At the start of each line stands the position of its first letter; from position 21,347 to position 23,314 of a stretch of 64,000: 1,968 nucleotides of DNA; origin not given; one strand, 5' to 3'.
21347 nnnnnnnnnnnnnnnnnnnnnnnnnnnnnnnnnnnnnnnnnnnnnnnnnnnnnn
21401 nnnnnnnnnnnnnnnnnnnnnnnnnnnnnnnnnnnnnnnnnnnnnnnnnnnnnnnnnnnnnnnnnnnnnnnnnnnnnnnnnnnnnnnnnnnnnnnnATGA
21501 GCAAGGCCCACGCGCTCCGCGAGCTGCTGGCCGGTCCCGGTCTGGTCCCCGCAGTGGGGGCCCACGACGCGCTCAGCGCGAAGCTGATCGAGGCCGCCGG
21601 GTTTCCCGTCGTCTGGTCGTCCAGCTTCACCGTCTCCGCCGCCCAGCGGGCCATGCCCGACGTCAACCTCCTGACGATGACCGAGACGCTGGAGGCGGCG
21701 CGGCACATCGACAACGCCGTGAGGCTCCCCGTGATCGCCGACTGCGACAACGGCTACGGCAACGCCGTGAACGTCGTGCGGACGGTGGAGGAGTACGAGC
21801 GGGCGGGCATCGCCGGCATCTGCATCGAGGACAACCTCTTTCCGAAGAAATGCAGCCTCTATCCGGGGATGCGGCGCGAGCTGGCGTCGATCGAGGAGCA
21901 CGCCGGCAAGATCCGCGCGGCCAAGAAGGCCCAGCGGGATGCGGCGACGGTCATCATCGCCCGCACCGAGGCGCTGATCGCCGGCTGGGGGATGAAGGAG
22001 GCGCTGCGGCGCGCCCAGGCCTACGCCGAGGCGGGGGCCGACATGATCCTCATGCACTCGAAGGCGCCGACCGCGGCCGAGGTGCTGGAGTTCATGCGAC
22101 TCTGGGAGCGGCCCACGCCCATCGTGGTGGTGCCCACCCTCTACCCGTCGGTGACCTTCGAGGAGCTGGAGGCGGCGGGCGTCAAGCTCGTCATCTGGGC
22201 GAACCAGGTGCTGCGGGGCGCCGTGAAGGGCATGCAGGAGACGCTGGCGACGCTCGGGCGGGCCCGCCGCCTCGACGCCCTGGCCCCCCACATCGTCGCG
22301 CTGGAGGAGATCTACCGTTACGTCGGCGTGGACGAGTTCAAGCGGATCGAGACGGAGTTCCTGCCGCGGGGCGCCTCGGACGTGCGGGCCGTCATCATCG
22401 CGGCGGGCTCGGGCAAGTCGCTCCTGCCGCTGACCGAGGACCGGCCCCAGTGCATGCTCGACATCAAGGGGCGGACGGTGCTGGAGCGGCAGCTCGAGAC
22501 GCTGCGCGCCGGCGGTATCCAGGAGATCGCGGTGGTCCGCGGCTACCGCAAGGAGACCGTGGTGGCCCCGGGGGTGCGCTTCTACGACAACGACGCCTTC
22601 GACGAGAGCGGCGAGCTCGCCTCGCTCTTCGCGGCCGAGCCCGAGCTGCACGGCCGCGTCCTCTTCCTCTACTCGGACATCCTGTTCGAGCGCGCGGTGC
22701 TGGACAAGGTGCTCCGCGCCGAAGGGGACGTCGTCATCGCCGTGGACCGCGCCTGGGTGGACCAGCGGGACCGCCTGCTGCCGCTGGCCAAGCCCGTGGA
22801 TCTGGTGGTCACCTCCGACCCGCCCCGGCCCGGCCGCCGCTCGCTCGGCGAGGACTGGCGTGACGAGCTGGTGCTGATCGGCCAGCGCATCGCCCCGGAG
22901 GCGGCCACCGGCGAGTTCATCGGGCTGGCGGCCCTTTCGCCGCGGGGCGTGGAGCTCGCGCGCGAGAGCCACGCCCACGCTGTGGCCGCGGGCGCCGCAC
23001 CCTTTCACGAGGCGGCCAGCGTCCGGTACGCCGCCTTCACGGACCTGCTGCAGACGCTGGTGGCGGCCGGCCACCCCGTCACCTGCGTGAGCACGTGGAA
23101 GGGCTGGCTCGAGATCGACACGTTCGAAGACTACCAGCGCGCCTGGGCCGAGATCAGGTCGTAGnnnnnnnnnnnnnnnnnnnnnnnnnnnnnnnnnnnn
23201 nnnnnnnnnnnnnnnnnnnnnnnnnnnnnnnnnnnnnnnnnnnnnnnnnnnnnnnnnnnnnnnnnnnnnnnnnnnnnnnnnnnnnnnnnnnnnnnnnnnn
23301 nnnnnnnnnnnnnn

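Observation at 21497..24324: PEP mutase fused to a nucleotidyltransferase, followed by Ppd that overlaps it by TAGTG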

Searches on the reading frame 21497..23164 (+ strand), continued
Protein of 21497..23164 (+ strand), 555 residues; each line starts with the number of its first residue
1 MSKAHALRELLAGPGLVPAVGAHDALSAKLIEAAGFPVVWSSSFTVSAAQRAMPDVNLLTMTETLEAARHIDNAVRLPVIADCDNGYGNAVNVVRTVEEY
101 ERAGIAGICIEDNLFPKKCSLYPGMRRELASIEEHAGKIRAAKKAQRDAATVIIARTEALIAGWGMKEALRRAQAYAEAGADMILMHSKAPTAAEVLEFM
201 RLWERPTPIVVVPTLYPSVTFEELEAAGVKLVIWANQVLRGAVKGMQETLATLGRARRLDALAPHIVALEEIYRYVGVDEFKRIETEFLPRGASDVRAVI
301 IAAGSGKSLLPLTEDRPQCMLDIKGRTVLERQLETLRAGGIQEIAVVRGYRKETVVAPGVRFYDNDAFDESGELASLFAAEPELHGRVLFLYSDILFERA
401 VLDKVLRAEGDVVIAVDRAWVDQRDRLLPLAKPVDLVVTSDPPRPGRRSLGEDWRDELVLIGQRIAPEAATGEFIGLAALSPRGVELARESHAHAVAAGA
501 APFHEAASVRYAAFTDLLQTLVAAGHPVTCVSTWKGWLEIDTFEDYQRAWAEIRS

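Call 58: find_encoding_contigs(protein=P0118, flank=10000, max_places=3)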
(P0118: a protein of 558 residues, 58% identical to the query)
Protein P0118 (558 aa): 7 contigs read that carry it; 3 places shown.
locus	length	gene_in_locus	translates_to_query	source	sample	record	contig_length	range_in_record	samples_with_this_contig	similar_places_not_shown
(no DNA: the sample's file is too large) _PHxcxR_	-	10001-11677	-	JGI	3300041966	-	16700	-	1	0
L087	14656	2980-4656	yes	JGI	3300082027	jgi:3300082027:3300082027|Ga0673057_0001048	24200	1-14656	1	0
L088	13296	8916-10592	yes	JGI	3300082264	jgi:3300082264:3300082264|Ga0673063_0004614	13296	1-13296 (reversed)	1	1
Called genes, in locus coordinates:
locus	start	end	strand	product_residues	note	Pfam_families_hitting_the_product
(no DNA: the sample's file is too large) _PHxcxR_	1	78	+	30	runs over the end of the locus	?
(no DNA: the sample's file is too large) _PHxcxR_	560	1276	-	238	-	PF25021:TEN_NHL (faint), PF01436:NHL (weak)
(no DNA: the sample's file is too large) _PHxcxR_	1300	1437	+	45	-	-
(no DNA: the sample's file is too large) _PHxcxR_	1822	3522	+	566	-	PF01019:G_glu_transpept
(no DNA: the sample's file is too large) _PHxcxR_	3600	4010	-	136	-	PF00565:SNase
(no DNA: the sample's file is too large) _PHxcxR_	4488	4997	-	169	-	PF00881:Nitroreductase, PF14512:TM1586_NiRdase (faint), PF00881:Nitroreductase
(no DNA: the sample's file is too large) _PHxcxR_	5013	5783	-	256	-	PF02615:Ldh_2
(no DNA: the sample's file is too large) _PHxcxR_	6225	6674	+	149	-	PF02580:Tyr_Deacylase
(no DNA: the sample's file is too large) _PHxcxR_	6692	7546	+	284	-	PF00494:SQS_PSY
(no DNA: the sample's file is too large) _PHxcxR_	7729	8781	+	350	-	PF08240:ADH_N, PF16912:Glu_dehyd_C (weak), PF00107:ADH_zinc_N, PF13602:ADH_zinc_N_2 (weak)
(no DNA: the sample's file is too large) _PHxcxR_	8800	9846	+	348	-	PF08240:ADH_N, PF16912:Glu_dehyd_C, PF00107:ADH_zinc_N, PF13602:ADH_zinc_N_2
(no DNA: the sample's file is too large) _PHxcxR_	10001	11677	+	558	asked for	PF13714:PEP_mutase, PF00463:ICL (weak), PF00483:NTP_transferase (faint), PF12804:NTP_transf_3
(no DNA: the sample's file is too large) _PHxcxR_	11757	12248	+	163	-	PF02776:TPP_enzyme_N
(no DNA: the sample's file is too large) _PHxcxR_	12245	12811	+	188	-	PF02775:TPP_enzyme_C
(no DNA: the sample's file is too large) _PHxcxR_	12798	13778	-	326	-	PF03706:LPG_synthase_TM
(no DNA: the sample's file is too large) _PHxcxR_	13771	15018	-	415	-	PF01066:CDP-OH_P_transf (weak)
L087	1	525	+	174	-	?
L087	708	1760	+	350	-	PF08240:ADH_N, PF16912:Glu_dehyd_C (weak), PF00107:ADH_zinc_N, PF13602:ADH_zinc_N_2 (weak)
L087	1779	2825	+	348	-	PF08240:ADH_N, PF16912:Glu_dehyd_C, PF00107:ADH_zinc_N, PF13602:ADH_zinc_N_2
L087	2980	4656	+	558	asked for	PF13714:PEP_mutase, PF00463:ICL (weak), PF00483:NTP_transferase (faint), PF12804:NTP_transf_3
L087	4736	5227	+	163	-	PF02776:TPP_enzyme_N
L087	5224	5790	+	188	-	PF02775:TPP_enzyme_C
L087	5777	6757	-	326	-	PF03706:LPG_synthase_TM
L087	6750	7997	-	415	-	PF01066:CDP-OH_P_transf (weak)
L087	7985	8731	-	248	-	PF01128:IspD, PF12804:NTP_transf_3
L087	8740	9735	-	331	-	PF04240:Caroten_synth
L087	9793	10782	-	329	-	PF01073:3Beta_HSD, PF01370:Epimerase, PF02719:Polysacc_synt_2, PF04321:RmlD_sub_bind, PF05368:NmrA, PF07993:NAD_binding_4, PF13460:NAD_binding_10, PF16363:GDP_Man_Dehyd, +1 more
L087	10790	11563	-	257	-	PF01048:PNP_UDP_1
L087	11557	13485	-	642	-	PF00432:Prenyltrans (faint), PF13249:SQHop_cyclase_N, PF07678:TED_complement (faint), PF13243:SQHop_cyclase_C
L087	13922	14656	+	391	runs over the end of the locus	PF11383:DUF3187, PF13557:Phenol_MetA_deg (faint)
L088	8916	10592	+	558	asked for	PF13714:PEP_mutase, PF00463:ICL (weak), PF00483:NTP_transferase (faint), PF12804:NTP_transf_3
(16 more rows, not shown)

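Call 65: predict_structure(alignment_id=A1)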
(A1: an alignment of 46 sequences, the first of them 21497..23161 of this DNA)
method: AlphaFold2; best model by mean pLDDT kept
length: 555 residues; sequences in the alignment: 46
mean_pLDDT: 81.2   pTM: 0.56
mean pLDDT of the five models: 81.2, 79.6, 79.5, 76.4, 75.1
residues with pLDDT >= 90: 232; 70-90: 204; 50-70: 68; < 50: 51
segments of 3 or more residues with pLDDT < 50: 45-60, 118-123, 289-293, 304-312, 447-452, 536-542
pLDDT, mean of each block of 10 residues (from residue 1): 93 96 89 96 53 42 73 95 69 85 93 63 63 93 94 94 92 98 93 95 97 89 97 88 89 92 85 78 56 71 51 61 79 85 87 79 85 89 92 79 84 86 59 80 58 75 86 90 95 86 88 93 94 56 53 53
secondary structure, 60 per line:
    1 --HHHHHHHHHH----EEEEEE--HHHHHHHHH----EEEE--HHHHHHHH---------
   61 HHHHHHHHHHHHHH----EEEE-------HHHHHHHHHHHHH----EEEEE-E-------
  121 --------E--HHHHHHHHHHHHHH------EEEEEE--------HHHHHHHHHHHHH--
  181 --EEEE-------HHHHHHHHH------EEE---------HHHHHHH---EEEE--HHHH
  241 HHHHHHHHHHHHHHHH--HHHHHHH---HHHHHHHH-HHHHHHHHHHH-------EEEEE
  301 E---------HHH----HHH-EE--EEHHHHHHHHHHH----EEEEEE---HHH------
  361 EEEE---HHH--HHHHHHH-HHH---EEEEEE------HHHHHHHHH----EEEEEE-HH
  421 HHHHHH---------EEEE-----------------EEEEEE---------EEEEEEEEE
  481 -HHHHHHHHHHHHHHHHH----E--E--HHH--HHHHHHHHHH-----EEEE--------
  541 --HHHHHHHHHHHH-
elements in order: H3-12 E17-22 H25-33 E38-41 H44-51 H61-74 E79-82 H90-102 E107-111 H132-145 E152-157 H166-178 E183-186 H194-202 E209-211 H221-227 E231-234 H237-256 H259-265 H269-276 H278-288 E296-301 H328-338 E343-348 E361-364 H373-379 E387-392 H399-407 E412-417 H419-426 E436-439 E457-462 E472-480 H482-498 H514-523 E529-532 H543-554

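Call 67: fold_search(model_id=the predicted structure, library=pdb)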
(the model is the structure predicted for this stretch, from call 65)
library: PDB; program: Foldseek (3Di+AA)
matches with E <= 10: 1924; with E <= 0.001: 1171
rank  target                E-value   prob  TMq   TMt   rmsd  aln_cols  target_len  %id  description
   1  5unc_A                3.5e-32  1.00  0.50  0.94   1.8       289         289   48  The crystal structure of PHOSPHOENOLPYRUVATE PHOSPHOMUTASE from Streptomyces platensis subsp. rosaceus (released 2017-02-22)
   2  5unc_B                5.6e-32  1.00  0.50  0.94   1.7       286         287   49  The crystal structure of PHOSPHOENOLPYRUVATE PHOSPHOMUTASE from Streptomyces platensis subsp. rosaceus (released 2017-02-22)
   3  5unc_C                5.4e-31  1.00  0.50  0.94   1.7       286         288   49  The crystal structure of PHOSPHOENOLPYRUVATE PHOSPHOMUTASE from Streptomyces platensis subsp. rosaceus (released 2017-02-22)
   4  1s2t_B                4.9e-29  1.00  0.50  0.92   2.3       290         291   41  Crystal Structure Of Apo Phosphoenolpyruvate Mutase (released 2004-05-04)
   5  1pym_B                5.2e-29  1.00  0.50  0.94   2.0       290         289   41  PHOSPHOENOLPYRUVATE MUTASE FROM MOLLUSK IN WITH BOUND MG2-OXALATE (released 1999-07-21)
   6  1s2u_B                8.3e-29  1.00  0.50  0.93   2.2       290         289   40  Crystal structure of the D58A phosphoenolpyruvate mutase mutant protein (released 2004-05-04)
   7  1pym_A                1.0e-28  1.00  0.50  0.93   2.0       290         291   40  PHOSPHOENOLPYRUVATE MUTASE FROM MOLLUSK IN WITH BOUND MG2-OXALATE (released 1999-07-21)
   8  1s2v_C                2.2e-28  1.00  0.49  0.93   1.9       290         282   39  Crystal structure of phosphoenolpyruvate mutase complexed with Mg(II) (released 2004-05-04)
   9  1s2u_A                2.8e-28  1.00  0.50  0.93   2.2       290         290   40  Crystal structure of the D58A phosphoenolpyruvate mutase mutant protein (released 2004-05-04)
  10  1s2v_A                3.0e-28  1.00  0.49  0.94   1.9       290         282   39  Crystal structure of phosphoenolpyruvate mutase complexed with Mg(II) (released 2004-05-04)
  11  1s2v_B                1.8e-27  1.00  0.49  0.93   2.1       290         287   40  Crystal structure of phosphoenolpyruvate mutase complexed with Mg(II) (released 2004-05-04)
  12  2dua                  2.4e-27  1.00  0.49  0.94   1.9       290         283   43  Crystal Structure of Phosphonopyruvate Hydrolase Complex with Oxalate and Mg++ (released 2006-10-03)
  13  1s2v_D                2.5e-27  1.00  0.49  0.94   1.9       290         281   39  Crystal structure of phosphoenolpyruvate mutase complexed with Mg(II) (released 2004-05-04)
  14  1s2w                  1.7e-26  1.00  0.44  0.92   2.5       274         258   38  Crystal structure of phosphoenolpyruvate mutase in high ionic strength (released 2004-05-04)
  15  2hrw                  3.6e-26  1.00  0.49  0.94   1.8       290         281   43  Crystal Structure of Phosphonopyruvate Hydrolase (released 2006-10-03)
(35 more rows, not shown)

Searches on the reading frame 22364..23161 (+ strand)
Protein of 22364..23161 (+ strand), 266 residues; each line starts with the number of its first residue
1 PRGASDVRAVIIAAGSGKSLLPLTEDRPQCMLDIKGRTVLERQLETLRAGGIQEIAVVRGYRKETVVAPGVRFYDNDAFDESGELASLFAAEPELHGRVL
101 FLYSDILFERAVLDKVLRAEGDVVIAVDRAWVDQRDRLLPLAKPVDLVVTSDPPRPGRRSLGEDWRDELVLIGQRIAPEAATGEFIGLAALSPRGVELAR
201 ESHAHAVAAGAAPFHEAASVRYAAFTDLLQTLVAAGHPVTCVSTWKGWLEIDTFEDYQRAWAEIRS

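Call 31: search_solved_structures(query=window:22364-23161:+, show_alignments=5, max_evalue=0.01)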
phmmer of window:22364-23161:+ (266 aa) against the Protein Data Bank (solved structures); distinct sequences matched with E-value up to 0.01: 15.
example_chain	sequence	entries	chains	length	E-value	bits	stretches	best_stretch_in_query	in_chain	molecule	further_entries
1jyk_A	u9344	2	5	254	2.1e-11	46.9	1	7-112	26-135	CTP:phosphocholine Cytidylyltransferase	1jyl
2ggo_A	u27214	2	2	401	5.3e-07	32.5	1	8-110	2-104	401aa long hypothetical glucose-1-phosphate thymidylyltransferase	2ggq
5z09_A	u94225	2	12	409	3.5e-06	29.8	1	8-63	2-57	Dual sugar-1-phosphate nucleotidylyltransferase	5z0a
8hhd_A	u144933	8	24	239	6e-06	29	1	5-100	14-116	Nucleotidyl transferase | N-acetylmuramate alpha-1-phosphate uridylyltransferase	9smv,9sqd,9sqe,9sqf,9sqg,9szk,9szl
6pd1_A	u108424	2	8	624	2.3e-05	27.1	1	8-122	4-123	Nucleotidyl transferase/aminotransferase, class V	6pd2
4y7t_A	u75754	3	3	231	7.1e-05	25.5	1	8-84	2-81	Nucleotidyl transferase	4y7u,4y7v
7whr_B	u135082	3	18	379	0.00039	23.1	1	6-66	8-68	Nucleotidyl transferase family protein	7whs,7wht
7x8j_A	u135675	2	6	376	0.00039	23.1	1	7-66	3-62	Mannose-1-phosphate guanylyltransferase 1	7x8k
8yre_D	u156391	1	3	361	0.00053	22.7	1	8-66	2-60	Mannose-1-phosphate guanylyltransferase 1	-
5xhw_A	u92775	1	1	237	0.001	21.8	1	8-68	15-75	Putative 6-deoxy-D-mannoheptose pathway protein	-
6jq8_A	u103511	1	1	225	0.0015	21.2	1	9-69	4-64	Putative 6-deoxy-D-mannoheptose pathway protein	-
8x7s_B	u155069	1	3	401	0.0021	20.7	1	1-61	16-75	UTP--glucose-1-phosphate uridylyltransferase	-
7b1r_A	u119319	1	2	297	0.0022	20.6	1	8-66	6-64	Probable UTP--glucose-1-phosphate uridylyltransferase YngB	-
7o2n_A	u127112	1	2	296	0.0022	20.6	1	8-66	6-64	Probable UTP--glucose-1-phosphate uridylyltransferase YngB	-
7d72_K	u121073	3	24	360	0.0069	19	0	8-64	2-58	Mannose-1-phosphate guanyltransferase beta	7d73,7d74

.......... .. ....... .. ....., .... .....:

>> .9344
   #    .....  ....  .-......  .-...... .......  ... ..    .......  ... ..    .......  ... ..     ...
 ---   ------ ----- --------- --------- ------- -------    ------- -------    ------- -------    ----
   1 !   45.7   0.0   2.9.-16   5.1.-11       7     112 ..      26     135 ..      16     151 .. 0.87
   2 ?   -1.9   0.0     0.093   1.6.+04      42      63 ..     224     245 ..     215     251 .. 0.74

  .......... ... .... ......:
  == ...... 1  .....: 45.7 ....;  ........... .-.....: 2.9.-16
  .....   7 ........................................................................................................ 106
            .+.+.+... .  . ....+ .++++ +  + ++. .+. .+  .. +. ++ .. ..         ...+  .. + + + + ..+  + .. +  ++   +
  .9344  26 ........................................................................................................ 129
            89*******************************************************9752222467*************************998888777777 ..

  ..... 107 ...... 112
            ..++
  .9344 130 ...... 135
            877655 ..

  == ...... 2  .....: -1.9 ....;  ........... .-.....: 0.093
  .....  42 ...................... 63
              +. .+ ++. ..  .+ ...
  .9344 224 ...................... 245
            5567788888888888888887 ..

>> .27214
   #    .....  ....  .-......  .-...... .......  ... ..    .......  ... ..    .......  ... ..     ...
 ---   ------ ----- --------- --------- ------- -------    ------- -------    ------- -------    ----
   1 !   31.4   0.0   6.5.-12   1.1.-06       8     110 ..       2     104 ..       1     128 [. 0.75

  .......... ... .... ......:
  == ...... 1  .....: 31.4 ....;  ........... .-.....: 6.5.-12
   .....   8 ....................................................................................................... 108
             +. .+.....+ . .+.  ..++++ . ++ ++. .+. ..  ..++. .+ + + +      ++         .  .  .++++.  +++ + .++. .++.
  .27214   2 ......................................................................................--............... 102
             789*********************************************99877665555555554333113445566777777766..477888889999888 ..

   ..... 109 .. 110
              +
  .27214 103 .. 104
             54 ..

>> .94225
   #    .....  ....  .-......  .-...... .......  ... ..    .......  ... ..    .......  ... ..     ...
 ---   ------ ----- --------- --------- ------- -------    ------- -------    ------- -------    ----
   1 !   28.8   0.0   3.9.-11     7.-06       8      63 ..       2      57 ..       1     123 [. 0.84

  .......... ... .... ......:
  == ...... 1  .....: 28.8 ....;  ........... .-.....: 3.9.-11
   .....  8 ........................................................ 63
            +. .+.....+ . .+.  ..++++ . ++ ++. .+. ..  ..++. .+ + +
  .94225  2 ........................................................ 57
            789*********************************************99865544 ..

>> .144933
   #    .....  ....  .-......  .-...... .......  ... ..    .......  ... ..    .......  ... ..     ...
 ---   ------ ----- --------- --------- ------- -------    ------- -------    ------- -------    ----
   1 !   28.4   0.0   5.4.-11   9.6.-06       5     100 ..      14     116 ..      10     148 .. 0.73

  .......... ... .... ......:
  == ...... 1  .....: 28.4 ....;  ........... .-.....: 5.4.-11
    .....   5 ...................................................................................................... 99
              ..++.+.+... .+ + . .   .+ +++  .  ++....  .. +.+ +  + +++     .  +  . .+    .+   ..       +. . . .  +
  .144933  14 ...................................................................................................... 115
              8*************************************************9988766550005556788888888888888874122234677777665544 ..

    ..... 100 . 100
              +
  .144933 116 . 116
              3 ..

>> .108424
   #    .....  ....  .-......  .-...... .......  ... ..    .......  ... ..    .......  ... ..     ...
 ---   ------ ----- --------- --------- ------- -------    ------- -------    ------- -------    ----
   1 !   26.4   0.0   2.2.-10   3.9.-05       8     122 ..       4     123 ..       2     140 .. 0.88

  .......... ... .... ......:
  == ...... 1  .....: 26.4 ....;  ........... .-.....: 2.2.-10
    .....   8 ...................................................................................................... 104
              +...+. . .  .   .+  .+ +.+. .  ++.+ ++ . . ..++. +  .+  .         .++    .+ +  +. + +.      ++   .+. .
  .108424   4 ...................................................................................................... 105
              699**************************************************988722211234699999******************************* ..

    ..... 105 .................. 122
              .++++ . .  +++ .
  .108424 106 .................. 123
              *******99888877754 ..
